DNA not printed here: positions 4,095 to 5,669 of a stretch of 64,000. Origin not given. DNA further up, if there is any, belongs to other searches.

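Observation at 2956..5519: Lipid and central-carbon auxiliary genes: isocitrate lyase with a fatty-acid desaturase and a lipase-like hydrolase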

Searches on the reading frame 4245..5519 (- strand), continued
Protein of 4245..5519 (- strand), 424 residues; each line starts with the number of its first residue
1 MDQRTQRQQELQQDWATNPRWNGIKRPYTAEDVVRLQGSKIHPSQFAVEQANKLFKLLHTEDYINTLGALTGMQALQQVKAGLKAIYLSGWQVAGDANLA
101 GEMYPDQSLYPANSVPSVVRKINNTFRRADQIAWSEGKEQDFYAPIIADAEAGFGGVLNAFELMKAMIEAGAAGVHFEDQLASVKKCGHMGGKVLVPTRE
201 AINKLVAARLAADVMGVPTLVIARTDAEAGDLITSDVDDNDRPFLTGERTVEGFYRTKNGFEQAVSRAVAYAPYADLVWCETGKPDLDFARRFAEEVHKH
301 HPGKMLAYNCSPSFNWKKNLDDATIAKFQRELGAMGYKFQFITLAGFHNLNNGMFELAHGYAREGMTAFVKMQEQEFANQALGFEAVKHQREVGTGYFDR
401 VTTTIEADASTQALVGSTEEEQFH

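Call 55: search_solved_structures(query=window:4245-5519:-, show_alignments=5, max_evalue=1e-187)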
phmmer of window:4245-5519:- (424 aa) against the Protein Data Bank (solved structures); distinct sequences matched with E-value up to 1e-187: 8.
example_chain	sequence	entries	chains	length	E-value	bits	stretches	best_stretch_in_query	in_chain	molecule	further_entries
3i4e_A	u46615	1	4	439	1.5e-219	732.2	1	4-423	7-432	Isocitrate lyase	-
6lrp_A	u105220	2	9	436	4.5e-193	645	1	5-424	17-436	Isocitrate lyase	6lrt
7cmx_A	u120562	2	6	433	4.4e-192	641.8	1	4-423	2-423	Isocitrate lyase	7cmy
1igw_A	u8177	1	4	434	1.2e-189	633.7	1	2-423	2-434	Isocitrate lyase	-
5dql_A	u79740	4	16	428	4.6e-188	628.6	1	8-424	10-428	Isocitrate lyase 1 | Isocitrate lyase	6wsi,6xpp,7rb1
1f61_A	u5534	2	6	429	4.6e-188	628.5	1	8-424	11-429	ISOCITRATE LYASE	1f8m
6vb9_A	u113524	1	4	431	4.7e-188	628.5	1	8-424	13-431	Isocitrate lyase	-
7cp1_A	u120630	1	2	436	4.9e-188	628.5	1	8-424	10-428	Isocitrate lyase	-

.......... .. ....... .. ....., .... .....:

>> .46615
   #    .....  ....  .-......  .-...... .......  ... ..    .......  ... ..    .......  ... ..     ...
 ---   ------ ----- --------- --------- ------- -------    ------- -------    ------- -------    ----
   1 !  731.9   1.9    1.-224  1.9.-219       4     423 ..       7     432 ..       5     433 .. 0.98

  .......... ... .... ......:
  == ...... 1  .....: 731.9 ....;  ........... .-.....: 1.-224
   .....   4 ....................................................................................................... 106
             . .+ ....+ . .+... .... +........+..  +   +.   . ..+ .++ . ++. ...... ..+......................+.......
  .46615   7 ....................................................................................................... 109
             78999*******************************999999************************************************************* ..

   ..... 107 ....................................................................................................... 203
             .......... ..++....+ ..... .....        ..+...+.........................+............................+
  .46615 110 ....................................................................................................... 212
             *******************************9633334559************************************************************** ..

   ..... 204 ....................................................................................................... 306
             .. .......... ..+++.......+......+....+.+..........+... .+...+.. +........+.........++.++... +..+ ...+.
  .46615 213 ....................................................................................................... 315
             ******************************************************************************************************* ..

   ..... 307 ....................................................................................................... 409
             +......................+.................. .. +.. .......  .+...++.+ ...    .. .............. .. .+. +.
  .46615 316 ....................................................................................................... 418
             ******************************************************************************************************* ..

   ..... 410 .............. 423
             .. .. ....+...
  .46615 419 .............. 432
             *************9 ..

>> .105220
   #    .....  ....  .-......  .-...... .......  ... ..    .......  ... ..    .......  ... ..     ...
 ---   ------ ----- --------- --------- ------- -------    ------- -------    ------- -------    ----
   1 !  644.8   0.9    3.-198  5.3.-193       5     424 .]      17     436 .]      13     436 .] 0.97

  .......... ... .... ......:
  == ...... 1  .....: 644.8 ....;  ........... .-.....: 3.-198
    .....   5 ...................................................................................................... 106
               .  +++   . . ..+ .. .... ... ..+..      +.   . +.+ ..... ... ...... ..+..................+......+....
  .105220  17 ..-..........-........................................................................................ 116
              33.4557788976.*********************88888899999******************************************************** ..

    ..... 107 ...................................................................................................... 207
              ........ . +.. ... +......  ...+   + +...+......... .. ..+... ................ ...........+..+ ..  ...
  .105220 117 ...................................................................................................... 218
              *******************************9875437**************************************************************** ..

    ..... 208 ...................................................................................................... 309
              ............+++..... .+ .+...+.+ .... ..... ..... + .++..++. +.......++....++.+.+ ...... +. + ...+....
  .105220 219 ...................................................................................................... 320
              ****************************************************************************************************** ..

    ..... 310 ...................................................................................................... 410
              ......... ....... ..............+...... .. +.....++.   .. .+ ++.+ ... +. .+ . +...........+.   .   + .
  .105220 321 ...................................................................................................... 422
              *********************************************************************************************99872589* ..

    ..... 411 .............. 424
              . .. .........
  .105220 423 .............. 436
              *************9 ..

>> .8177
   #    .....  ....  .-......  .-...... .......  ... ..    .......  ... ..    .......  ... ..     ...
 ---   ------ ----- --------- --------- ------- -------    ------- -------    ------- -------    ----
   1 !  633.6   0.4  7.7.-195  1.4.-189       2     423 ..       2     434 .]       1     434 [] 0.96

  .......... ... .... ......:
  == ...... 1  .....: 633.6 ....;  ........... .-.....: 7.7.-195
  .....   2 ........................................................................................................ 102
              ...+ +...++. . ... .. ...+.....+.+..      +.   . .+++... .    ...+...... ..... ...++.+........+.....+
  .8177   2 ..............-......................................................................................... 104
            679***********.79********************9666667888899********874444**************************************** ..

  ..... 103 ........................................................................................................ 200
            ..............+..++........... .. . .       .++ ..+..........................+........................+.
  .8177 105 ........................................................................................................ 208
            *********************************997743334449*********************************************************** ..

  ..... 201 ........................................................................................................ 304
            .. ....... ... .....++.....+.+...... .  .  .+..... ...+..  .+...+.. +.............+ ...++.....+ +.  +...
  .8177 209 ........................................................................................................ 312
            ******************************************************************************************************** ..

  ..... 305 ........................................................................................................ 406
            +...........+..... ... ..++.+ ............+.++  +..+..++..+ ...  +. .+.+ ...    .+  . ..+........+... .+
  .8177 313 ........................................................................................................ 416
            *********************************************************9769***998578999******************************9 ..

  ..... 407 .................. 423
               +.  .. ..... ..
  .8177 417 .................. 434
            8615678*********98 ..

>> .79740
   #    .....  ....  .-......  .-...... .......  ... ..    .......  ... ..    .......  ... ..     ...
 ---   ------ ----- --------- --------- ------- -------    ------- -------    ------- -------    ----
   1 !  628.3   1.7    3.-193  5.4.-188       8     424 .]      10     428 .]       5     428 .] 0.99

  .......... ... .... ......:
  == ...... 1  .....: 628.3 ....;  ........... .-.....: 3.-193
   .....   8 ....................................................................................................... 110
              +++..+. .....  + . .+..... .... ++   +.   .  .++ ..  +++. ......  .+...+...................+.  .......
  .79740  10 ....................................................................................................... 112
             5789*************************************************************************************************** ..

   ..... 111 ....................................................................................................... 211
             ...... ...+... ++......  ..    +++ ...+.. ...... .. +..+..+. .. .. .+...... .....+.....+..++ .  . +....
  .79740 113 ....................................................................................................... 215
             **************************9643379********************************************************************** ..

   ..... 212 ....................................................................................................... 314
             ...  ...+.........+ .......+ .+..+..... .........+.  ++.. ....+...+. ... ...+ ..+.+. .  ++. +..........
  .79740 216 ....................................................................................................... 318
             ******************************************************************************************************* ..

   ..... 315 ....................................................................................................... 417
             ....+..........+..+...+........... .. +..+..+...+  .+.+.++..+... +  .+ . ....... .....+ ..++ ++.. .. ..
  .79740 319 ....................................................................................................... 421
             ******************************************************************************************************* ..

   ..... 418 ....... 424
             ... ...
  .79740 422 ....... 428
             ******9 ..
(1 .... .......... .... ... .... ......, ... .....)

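Call 57: search_protein_families(library=ncbifam, proteins=[L085:9508-10161:+, L165:11370-12017:+, L103:10207-10821:+, L108:6325-7509:+, L097:5845-6513:+], max_evalue=0.001)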
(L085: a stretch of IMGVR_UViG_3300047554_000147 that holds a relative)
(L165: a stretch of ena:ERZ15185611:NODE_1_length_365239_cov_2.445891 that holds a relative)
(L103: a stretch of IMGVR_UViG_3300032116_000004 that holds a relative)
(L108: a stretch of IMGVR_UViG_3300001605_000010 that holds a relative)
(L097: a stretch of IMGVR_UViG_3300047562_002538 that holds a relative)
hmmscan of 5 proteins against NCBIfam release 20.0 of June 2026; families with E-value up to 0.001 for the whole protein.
L085:9508-10161:+ (217 aa): 13 families
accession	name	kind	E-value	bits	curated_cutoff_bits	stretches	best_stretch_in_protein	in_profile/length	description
NF002963.0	PRK03634.1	equivalog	2e-11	43.5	170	1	33-212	68-239/274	rhamnulose-1-phosphate aldolase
TIGR03328.1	salvage_mtnB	equivalog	9.5e-11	41.6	137.05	1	6-212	2-189/194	methylthioribulose 1-phosphate dehydratase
NF040649.1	FucA_Meth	equivalog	1.7e-08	34.6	250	1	4-70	5-69/179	L-fuculose phosphate aldolase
NF006208.0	PRK08333.1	equivalog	1.9e-07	31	267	1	85-210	66-179/189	aldolase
NF043034.1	OxoTetrPhDc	equivalog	3.5e-07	30.2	250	0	85-213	67-187/205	3-oxo-tetronate 4-phosphate decarboxylase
NF005123.0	PRK06557.1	subfamily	1.3e-06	28.3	251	1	4-121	15-110/223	L-ribulose-5-phosphate 4-epimerase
NF006413.0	PRK08660.1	equivalog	3.8e-06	26.8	203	0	106-211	81-174/184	aldolase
NF006672.0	PRK09220.1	equivalog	6.1e-06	25.8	226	0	5-57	15-66/209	methylthioribulose 1-phosphate dehydratase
NF053537.1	DhpthDcsPhtC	equivalog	7.9e-06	25.4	200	1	23-209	22-188/232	3,4-dihydroxyphthalate decarboxylase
NF005244.0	PRK06754.1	equivalog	1.8e-05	24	281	1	4-53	10-60/214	methylthioribulose 1-phosphate dehydratase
TIGR02624.1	rhamnu_1P_ald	equivalog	5.6e-05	22.6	400.95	1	32-123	66-150/270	rhamnulose-1-phosphate aldolase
NF053831.1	RU1PAldHalo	equivalog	8e-05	22.2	300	0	20-52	22-52/208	ribulose-1-phosphate aldolase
NF004979.0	PRK06357.1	equivalog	0.00018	20.9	216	0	91-211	83-195/221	hypothetical protein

L165:11370-12017:+ (215 aa): 12 families
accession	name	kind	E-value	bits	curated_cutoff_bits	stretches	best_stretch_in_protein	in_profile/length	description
TIGR03328.1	salvage_mtnB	equivalog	4.2e-12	46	137.05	1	6-210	2-189/194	methylthioribulose 1-phosphate dehydratase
NF002963.0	PRK03634.1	equivalog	3e-09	36.3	170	1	32-210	67-239/274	rhamnulose-1-phosphate aldolase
NF040649.1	FucA_Meth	equivalog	4.2e-08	33.3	250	0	4-55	5-54/179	L-fuculose phosphate aldolase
NF043034.1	OxoTetrPhDc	equivalog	8.9e-08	32.2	250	0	82-211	66-187/205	3-oxo-tetronate 4-phosphate decarboxylase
NF006208.0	PRK08333.1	equivalog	1.9e-07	30.9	267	1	83-208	66-179/189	aldolase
NF006672.0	PRK09220.1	equivalog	3.5e-06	26.6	226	0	5-57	15-66/209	methylthioribulose 1-phosphate dehydratase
NF005123.0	PRK06557.1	subfamily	1.1e-05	25.2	251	1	4-57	15-68/223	L-ribulose-5-phosphate 4-epimerase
NF005244.0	PRK06754.1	equivalog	1.1e-05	24.8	281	1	4-53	10-60/214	methylthioribulose 1-phosphate dehydratase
NF006413.0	PRK08660.1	equivalog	2e-05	24.5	203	0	148-210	121-175/184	aldolase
NF053537.1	DhpthDcsPhtC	equivalog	2.5e-05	23.8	200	1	23-198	22-179/232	3,4-dihydroxyphthalate decarboxylase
NF053831.1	RU1PAldHalo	equivalog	0.00012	21.6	300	0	20-52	22-52/208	ribulose-1-phosphate aldolase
NF004979.0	PRK06357.1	equivalog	0.00016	21.1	216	0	89-208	83-194/221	hypothetical protein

L103:10207-10821:+ (204 aa): 0 families

L108:6325-7509:+ (394 aa): 60 families (the best 25 are shown)
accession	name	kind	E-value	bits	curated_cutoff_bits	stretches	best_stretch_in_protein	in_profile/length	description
NF009074.0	PRK12409.1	equivalog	5.1e-131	437.6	494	1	5-393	2-402/410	D-amino acid dehydrogenase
NF001933.0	PRK00711.1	subfamily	8.4e-95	318.3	383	1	7-393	3-398/429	D-amino acid dehydrogenase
TIGR02352.1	thiamin_ThiO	equivalog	1.2e-36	126.5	250.8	2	112-394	57-347/351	glycine oxidase ThiO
NF040813.1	pro_dh_Thprot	equivalog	4.4e-18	65.5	600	2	241-393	212-347/362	D-proline dehydrogenase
NF002480.1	PRK01747.1-1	equivalog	4.3e-15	55.2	540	2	4-49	248-293/645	bifunctional tRNA (5-methylaminomethyl-2-thiouridine)(34)-methyltransferase MnmC2/FAD-dependent 5-carboxymethylaminomethyl-2-thiouridine(34)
TIGR03197.1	MnmC_Cterm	equivalog_domain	4.9e-15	55.5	174.2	2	7-51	2-46/400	FAD-dependent 5-carboxymethylaminomethyl-2-thiouridine(34) oxidoreductase MnmC1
TIGR03364.1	HpnW_proposed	hypoth_equivalog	5e-15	55.4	285.1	2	6-60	2-55/365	TIGR03364 family FAD-dependent oxidoreductase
TIGR01316.1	gltA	equivalog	2.8e-10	39.6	471.75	1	4-40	133-169/449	NADPH-dependent glutamate synthase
TIGR01377.1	soxA_mon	subfamily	1e-08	34.4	479.65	1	7-44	3-40/381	amino oxidase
NF009410.0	PRK12771.1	subfamily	1.5e-08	33.7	516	1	5-38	139-172/566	NAD(P)-binding protein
NF005560.0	PRK07233.1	equivalog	7.1e-08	31.7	252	1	6-38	2-34/435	hypothetical protein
NF009409.0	PRK12770.1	subfamily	1.1e-07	31.2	343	1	3-36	17-50/360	putative glutamate synthase subunit beta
NF009454.0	PRK12814.1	equivalog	1.3e-07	30.3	916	1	5-40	194-229/657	putative NADPH-dependent glutamate synthase small subunit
NF033460.1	glycerol3P_ox_II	equivalog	4.3e-07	29.4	460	1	5-52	2-49/361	type 2 glycerol-3-phosphate oxidase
TIGR03315.1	Se_ygfK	equivalog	9.3e-07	26.6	835.3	1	4-39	537-572/1012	putative selenate reductase subunit YgfK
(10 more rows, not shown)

L097:5845-6513:+ (222 aa): 0 families
